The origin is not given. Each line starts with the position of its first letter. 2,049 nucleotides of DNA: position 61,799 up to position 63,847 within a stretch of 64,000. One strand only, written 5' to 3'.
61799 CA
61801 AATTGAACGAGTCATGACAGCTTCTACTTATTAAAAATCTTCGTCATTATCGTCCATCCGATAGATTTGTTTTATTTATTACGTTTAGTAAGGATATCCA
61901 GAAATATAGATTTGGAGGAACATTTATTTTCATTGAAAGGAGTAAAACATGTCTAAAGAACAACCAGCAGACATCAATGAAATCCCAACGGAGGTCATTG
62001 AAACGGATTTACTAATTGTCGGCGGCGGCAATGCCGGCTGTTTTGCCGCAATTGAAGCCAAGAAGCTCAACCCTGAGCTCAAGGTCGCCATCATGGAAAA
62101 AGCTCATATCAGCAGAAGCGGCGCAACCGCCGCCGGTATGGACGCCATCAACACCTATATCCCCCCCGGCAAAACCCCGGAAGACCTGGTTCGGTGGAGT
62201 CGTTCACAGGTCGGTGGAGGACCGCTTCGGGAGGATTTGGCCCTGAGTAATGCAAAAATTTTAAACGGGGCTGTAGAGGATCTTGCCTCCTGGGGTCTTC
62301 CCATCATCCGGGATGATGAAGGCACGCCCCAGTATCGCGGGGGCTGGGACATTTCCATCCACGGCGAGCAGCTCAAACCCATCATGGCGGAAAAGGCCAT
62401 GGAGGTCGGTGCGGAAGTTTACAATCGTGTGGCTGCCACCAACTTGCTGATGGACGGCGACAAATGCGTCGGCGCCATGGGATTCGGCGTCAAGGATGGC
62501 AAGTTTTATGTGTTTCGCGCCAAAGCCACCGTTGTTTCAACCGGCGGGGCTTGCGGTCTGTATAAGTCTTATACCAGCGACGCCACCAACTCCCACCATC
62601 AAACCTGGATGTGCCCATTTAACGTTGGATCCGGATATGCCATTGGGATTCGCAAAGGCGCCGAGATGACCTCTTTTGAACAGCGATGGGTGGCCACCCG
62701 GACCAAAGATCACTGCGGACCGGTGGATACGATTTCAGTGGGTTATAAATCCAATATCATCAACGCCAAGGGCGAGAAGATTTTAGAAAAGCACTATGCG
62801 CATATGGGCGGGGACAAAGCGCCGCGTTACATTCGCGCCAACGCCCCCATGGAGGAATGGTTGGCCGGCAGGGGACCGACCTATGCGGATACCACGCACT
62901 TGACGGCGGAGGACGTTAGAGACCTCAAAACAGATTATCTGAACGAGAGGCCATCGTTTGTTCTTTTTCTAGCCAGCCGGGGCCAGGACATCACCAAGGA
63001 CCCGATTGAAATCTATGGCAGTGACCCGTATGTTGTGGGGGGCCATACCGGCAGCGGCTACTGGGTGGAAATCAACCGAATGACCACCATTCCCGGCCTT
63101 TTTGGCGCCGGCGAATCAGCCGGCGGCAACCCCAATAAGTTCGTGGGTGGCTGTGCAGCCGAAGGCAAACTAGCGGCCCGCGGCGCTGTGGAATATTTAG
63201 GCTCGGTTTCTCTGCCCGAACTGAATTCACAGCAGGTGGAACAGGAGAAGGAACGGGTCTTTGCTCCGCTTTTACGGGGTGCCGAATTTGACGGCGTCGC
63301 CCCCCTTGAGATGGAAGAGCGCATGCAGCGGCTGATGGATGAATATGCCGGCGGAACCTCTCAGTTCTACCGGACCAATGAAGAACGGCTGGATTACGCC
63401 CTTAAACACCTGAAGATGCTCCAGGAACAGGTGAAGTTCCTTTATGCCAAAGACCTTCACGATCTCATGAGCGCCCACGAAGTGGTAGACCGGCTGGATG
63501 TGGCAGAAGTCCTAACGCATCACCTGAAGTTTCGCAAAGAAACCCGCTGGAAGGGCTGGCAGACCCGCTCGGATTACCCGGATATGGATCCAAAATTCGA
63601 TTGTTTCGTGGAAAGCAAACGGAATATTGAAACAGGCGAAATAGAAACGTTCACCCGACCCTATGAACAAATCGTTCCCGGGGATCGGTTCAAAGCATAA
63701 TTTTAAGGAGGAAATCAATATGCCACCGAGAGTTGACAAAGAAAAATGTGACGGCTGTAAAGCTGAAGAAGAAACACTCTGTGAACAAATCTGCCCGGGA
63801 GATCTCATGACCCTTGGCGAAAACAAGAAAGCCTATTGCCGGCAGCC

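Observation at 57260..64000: AprA/AprB-like flavoprotein / Fe-S pair in reversed order next to a tctCBA tricarboxylate transporter, with no sat or qmo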

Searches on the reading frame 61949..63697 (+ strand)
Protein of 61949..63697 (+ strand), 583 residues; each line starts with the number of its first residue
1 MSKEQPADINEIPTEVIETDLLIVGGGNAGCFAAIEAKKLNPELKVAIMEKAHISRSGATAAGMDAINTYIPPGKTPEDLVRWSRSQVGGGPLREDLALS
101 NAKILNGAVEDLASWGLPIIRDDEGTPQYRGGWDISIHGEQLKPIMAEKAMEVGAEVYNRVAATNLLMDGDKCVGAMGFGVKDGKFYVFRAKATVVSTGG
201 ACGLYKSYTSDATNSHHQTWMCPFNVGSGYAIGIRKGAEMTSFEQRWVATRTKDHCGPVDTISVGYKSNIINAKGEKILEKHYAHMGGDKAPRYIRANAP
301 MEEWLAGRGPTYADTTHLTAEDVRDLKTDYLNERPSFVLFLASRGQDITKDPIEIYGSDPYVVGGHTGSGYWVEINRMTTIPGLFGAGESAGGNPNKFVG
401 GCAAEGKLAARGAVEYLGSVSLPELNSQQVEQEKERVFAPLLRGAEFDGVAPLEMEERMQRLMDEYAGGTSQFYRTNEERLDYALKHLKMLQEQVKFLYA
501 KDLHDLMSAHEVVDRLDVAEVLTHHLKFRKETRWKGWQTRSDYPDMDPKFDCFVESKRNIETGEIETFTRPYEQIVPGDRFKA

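Call 5: search_protein_families(library=pfam, proteins=[window:61949-63697:+], max_evalue=0.01)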
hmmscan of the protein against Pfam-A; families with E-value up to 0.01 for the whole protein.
window:61949-63697:+ (583 aa): 7 families
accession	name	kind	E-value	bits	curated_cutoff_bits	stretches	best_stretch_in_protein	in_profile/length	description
PF00890.30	FAD_binding_2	-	3.7e-22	79.5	20.4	1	20-393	1-401/414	FAD binding domain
PF01266.30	DAO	-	8e-08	32.6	27.9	1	20-202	1-206/353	FAD dependent oxidoreductase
PF01946.23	Thi4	-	3.3e-05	23.7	26.2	1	15-63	14-60/235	Thi4 family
PF02910.25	Succ_DH_flav_C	-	9.3e-05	22.8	20.8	1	457-547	2-90/130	Fumarate reductase flavoprotein C-term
PF12831.13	FAD_oxidored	-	0.0006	19.7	27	1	20-199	1-145/416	FAD dependent oxidoreductase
PF13450.12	NAD_binding_8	-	0.0037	17.9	21.9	0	23-53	1-29/68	NAD(P)-binding Rossmann-like domain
PF03486.20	HI0933_like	-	0.0059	16.5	50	0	20-54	2-34/244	HI0933-like protein Rossmann domain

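Call 6: search_protein_families(library=ncbifam, proteins=[window:61949-63697:+], max_evalue=0.01)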
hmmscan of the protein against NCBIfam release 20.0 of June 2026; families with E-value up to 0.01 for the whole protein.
window:61949-63697:+ (583 aa): 38 families (the best 25 are shown)
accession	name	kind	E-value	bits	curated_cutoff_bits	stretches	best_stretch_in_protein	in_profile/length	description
NF005331.0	PRK06854.1-2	equivalog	2e-178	594.4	557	1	13-574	4-556/563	adenylyl-sulfate reductase subunit alpha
TIGR02061.1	aprA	equivalog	2.5e-117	392.9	641.75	1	20-576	1-616/616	adenylyl-sulfate reductase subunit alpha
NF006131.0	PRK08275.1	equivalog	1.2e-94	317.7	587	1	14-575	6-555/577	fumarate reductase/succinate dehydrogenase flavoprotein subunit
NF010374.0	PRK13800.1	equivalog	2.9e-58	197.9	1196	2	145-579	148-565/898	fumarate reductase/succinate dehydrogenase flavoprotein subunit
NF004724.0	PRK06069.1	subfamily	3.6e-44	150.9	826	1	15-547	2-541/577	succinate dehydrogenase/fumarate reductase flavoprotein subunit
TIGR01812.1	sdhA_frdA_Gneg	subfamily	1.5e-41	142.5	567.3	1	20-547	1-532/568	succinate dehydrogenase or fumarate reductase, flavoprotein subunit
NF004900.0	PRK06263.1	equivalog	5.4e-40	137.5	718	1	15-550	4-528/546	fumarate reductase (CoM/CoB) subunit TfrA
TIGR01816.1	sdhA_forward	equivalog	1.6e-28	99.3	727.35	1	19-558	3-553/584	succinate dehydrogenase flavoprotein subunit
NF005866.0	PRK07803.1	equivalog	4.2e-27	94.6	819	2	340-556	368-581/631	fumarate reductase/succinate dehydrogenase flavoprotein subunit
NF005037.0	PRK06452.1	equivalog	4.7e-27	94.8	862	1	15-547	2-530/566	succinate dehydrogenase flavoprotein subunit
NF004613.0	PRK05945.1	equivalog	9e-27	93.9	824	2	151-547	146-539/575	succinate dehydrogenase/fumarate reductase flavoprotein subunit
NF006686.0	PRK09231.1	equivalog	5.9e-23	81.2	854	1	16-535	3-532/598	fumarate reductase (quinol) flavoprotein subunit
NF006383.0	PRK08626.1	equivalog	4.4e-22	78.1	663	3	109-210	127-228/657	fumarate reductase flavoprotein subunit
TIGR01176.1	fum_red_Fp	equivalog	9.2e-22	77.4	932.7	1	17-542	2-535/580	fumarate reductase (quinol) flavoprotein subunit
TIGR00551.1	nadB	equivalog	3.4e-19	68.9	452.75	1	139-544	127-489/489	L-aspartate oxidase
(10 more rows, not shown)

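Call 7: search_solved_structures(query=window:61949-63697:+, max_evalue=0.001, show_alignments=2)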
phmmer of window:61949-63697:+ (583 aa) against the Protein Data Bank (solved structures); distinct sequences matched with E-value up to 0.001: 34.
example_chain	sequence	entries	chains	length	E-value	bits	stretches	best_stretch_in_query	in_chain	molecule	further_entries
8a8o_A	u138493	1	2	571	9.5e-153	513.1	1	16-577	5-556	Alpha-subunit of the PAPS reductase from Methanothermococcus thermolithotrophicus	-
1jnr_A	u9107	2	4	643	2.8e-108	366.3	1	9-576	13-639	adenylylsulfate reductase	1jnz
2fja_A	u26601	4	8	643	4.2e-108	365.7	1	9-576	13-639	adenylylsulfate reductase, subunit A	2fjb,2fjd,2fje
3gyx_A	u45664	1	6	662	2.8e-67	230.9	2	3-317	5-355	Adenylylsulfate Reductase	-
6lum_A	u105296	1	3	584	1.7e-21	79.7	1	19-548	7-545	Succinate dehydrogenase subunit A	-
4ysx_A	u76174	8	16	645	6.3e-18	67.9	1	162-552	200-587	Succinate dehydrogenase flavoprotein | Succinate dehydrogenase [ubiquinone] flavoprotein subunit, mitochondrial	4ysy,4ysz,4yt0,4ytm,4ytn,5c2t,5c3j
3vr8_A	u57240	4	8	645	8.9e-18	67.4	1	162-552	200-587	Flavoprotein subunit of complex II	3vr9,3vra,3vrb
7d6v_A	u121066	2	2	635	5.5e-17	64.8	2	288-549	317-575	Succinate dehydrogenase subunit A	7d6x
1nek_A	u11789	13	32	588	5e-15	58.4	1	16-549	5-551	Succinate dehydrogenase flavoprotein subunit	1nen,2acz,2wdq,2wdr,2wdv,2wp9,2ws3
1yq3_A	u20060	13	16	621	2.2e-13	52.9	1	13-394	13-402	Succinate dehydrogenase flavoprotein subunit | Succinate dehydrogenase [ubiquinone] flavoprotein subunit, mitochondrial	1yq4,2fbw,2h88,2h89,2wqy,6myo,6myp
6vax_A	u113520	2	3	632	1.2e-12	50.5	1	13-393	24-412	Succinate dehydrogenase [ubiquinone] flavoprotein subunit, mitochondrial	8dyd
8gs8_A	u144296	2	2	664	1.4e-12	50.3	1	13-393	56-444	Succinate dehydrogenase [ubiquinone] flavoprotein subunit, mitochondrial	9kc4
8dye_A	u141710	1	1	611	1.5e-12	50.1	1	17-392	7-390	Succinate dehydrogenase [ubiquinone] flavoprotein subunit, mitochondrial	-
1zoy_A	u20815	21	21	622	4.3e-12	48.6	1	11-393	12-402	FAD-binding protein | Succinate dehydrogenase [ubiquinone] flavoprotein subunit, mitochondrial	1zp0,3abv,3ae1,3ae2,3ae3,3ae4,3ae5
6n56_A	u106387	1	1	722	5e-12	48.4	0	378-548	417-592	Fumarate reductase, flavo protein subunit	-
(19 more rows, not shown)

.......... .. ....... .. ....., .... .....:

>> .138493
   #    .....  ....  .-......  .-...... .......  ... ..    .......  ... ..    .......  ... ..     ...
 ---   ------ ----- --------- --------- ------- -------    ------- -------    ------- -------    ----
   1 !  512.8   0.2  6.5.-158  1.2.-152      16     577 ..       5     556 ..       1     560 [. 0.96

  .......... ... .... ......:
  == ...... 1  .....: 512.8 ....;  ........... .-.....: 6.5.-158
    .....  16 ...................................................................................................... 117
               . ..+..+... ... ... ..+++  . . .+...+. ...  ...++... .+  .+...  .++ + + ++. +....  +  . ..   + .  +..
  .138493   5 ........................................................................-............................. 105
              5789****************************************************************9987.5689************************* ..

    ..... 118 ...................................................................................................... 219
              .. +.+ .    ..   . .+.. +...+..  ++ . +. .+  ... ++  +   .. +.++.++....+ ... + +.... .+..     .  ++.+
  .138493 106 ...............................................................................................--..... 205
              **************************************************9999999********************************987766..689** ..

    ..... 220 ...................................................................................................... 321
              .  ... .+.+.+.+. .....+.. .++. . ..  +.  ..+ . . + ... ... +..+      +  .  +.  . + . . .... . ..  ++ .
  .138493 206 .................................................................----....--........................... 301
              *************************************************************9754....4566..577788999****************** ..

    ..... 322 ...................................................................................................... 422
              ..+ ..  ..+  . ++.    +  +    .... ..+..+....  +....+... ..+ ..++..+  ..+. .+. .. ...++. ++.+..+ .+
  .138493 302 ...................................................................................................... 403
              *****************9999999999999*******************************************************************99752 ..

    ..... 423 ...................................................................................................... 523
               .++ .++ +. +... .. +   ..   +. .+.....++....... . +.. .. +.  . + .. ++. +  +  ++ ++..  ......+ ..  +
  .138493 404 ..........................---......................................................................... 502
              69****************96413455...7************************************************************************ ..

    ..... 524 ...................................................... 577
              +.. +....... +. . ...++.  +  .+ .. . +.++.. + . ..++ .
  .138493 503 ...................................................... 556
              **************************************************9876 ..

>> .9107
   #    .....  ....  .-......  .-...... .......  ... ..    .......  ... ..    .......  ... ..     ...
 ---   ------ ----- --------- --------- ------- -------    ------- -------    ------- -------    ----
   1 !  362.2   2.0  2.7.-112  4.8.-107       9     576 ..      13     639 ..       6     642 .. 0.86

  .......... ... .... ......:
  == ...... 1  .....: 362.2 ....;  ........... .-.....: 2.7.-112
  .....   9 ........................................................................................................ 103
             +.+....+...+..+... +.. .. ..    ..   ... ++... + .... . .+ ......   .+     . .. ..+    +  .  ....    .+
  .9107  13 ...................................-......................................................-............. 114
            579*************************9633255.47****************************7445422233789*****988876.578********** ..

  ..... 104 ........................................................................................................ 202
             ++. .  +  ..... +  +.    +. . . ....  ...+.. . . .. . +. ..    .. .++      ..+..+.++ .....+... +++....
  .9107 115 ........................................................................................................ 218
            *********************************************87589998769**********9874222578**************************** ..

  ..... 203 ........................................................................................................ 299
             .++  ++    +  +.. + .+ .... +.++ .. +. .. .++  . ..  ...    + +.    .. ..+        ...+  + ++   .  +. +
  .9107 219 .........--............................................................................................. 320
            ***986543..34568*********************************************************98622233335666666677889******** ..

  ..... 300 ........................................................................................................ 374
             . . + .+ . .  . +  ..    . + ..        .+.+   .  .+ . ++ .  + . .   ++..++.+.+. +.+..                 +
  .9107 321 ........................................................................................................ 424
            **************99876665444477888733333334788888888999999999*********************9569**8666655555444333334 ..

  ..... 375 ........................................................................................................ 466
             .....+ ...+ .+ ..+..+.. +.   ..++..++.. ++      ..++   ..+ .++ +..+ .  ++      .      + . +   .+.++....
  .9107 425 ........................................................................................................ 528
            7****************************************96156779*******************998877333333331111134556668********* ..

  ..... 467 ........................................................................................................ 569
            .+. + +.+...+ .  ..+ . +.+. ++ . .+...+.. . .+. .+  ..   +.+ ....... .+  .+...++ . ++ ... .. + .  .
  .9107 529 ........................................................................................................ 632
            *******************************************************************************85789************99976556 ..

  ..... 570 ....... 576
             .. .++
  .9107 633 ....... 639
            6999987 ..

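Call 8: find_encoding_contigs(protein=window:61949-63697:+, flank=10000, max_places=10)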
Protein window:61949-63697:+ (583 aa): no gene with exactly this product is on record in the collection.

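Call 11: find_homologous_proteins(query=window:61949-63697:+, max_evalue=1e-20)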
Query window:61949-63697:+ (583 aa): 1168 proteins with E <= 1e-20 among 8000 candidates; the best 120 are listed.
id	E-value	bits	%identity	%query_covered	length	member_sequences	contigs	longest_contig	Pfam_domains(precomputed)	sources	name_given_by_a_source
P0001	0.0e+0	1322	97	100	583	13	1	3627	PF01266.31,PF00890.31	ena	-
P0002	0.0e+0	1316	96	100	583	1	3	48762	PF01266.31,PF00890.31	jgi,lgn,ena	-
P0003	0.0e+0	1315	96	100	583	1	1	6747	PF01266.31,PF00890.31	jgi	jgi:adenylylsulfate reductase subunit A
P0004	0.0e+0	1310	96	100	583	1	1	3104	PF01266.31,PF00890.31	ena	-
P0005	0.0e+0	1273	93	100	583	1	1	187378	PF01266.31,PF00890.31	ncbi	ncbi:MAG: adenylyl-sulfate reductase subunit alpha [Thermodesulfobacteriota bacterium]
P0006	0.0e+0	1248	91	100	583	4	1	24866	PF01266.31,PF00890.31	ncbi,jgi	jgi:adenylylsulfate reductase subunit A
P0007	0.0e+0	1226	89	100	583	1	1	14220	PF01266.31,PF00890.31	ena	-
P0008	0.0e+0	1220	88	100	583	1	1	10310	PF01266.31,PF00890.31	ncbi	-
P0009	0.0e+0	1220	89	100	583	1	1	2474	PF01266.31,PF00890.31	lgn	-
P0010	0.0e+0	1216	88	100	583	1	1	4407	PF01266.31,PF00890.31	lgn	-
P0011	0.0e+0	1190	86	100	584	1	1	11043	PF01266.31,PF00890.31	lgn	-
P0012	0.0e+0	1184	85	100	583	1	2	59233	PF01266.31,PF00890.31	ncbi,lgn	-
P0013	0.0e+0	1173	85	100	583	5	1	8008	PF01946.24,PF01266.31,PF00890.31,PF12831.14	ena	-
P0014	0.0e+0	1170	85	100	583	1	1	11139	PF01266.31,PF00890.31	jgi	jgi:adenylylsulfate reductase, subunit A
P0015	0.0e+0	1169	84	100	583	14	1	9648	PF01266.31,PF00890.31,PF12831.14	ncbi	ncbi:MAG: adenylyl-sulfate reductase subunit alpha [Thermodesulfobacteriota bacterium]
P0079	0.0e+0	1060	76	99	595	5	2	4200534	PF01266.31,PF00890.31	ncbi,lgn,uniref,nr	ncbi:adenylyl-sulfate reductase subunit alpha [Desulfocurvibacter africanus]|uniref:Fumarate reducta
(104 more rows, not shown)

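Call 13: find_encoding_contigs(protein=P0002, flank=10000, max_places=3)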
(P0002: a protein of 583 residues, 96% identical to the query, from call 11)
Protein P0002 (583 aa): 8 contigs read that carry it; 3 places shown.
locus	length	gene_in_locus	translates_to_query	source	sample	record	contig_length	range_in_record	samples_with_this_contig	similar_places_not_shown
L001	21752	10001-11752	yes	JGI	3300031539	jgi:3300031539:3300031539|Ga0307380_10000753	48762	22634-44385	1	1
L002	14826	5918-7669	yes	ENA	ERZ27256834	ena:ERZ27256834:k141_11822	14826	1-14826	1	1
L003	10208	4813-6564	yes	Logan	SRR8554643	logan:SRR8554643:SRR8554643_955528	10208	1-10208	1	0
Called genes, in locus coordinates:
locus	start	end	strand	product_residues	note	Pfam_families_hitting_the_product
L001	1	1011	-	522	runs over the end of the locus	PF01225:Mur_ligase (weak), PF08245:Mur_ligase_M, PF02875:Mur_ligase_C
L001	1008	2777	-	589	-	PF03717:PBP_dimer, PF00905:Transpeptidase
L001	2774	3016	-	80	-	-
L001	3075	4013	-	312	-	PF01795:Methyltransf_5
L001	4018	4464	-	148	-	PF02381:MraZ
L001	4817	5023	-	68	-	PF18152:DAHP_snth_FXD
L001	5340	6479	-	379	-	PF00685:Sulfotransfer_1 (weak), PF13469:Sulfotransfer_3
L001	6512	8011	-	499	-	PF01970:TctA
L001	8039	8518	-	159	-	PF07331:TctB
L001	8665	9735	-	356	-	PF03401:TctC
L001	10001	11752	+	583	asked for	PF00890:FAD_binding_2, PF01266:DAO (weak)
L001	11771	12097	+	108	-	PF12837:Fer4_6 (faint), PF12838:Fer4_7 (weak), PF13187:Fer4_9 (weak), PF00037:Fer4 (weak)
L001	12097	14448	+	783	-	PF00070:Pyr_redox (faint), PF03486:HI0933_like (faint), PF07992:Pyr_redox_2 (faint), PF13450:NAD_binding_8 (weak), PF13187:Fer4_9 (faint), PF12838:Fer4_7 (faint), PF00037:Fer4 (faint), PF02662:FlpD, +6 more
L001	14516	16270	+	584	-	PF12797:Fer4_2 (faint), PF12838:Fer4_7 (faint), PF13183:Fer4_8, PF13484:Fer4_16 (faint), PF13183:Fer4_8, PF13237:Fer4_10 (weak), PF13187:Fer4_9, PF13534:Fer4_17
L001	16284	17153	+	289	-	PF02754:CCG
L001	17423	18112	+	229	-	PF00027:cNMP_binding, PF13545:HTH_Crp_2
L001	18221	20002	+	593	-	PF01937:ARMT1-like_dom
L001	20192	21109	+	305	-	PF01595:CNNM, PF00571:CBS (weak)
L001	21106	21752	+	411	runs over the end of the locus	PF01595:CNNM, PF00571:CBS, PF03471:CorC_HlyC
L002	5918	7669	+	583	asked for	PF00890:FAD_binding_2, PF01266:DAO (weak)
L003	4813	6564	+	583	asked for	PF00890:FAD_binding_2, PF01266:DAO (weak)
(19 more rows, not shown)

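Call 14: find_encoding_contigs(protein=P0005, flank=10000, max_places=2)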
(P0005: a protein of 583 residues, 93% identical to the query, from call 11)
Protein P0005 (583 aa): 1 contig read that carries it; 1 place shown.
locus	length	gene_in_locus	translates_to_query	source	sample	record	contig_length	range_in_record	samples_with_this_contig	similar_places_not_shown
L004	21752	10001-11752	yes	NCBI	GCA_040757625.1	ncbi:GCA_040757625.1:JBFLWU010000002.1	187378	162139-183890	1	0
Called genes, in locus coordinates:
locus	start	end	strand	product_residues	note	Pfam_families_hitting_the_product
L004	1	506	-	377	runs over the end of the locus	-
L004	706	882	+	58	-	-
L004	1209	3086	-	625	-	PF18152:DAHP_snth_FXD, PF00793:DAHP_synth_1, PF03102:NeuB, PF00800:PDT, PF01842:ACT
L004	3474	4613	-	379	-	PF00685:Sulfotransfer_1 (faint), PF13469:Sulfotransfer_3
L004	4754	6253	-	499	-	PF01970:TctA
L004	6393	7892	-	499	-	PF01970:TctA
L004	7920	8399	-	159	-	PF07331:TctB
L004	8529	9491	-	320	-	PF03401:TctC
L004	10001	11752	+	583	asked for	PF00890:FAD_binding_2, PF01266:DAO (weak)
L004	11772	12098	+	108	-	PF12837:Fer4_6 (faint), PF12838:Fer4_7, PF13187:Fer4_9 (weak), PF00037:Fer4 (weak)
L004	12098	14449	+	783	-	PF07992:Pyr_redox_2 (faint), PF00070:Pyr_redox (faint), PF13450:NAD_binding_8 (weak), PF13187:Fer4_9 (faint), PF12838:Fer4_7 (faint), PF00037:Fer4 (faint), PF12797:Fer4_2 (faint), PF02662:FlpD, +6 more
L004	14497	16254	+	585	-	PF00037:Fer4 (faint), PF12797:Fer4_2 (faint), PF12838:Fer4_7 (faint), PF13183:Fer4_8, PF13183:Fer4_8, PF13237:Fer4_10 (weak), PF13187:Fer4_9, PF13534:Fer4_17, +2 more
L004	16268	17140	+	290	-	PF02754:CCG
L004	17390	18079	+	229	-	PF00027:cNMP_binding, PF13545:HTH_Crp_2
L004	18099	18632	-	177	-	-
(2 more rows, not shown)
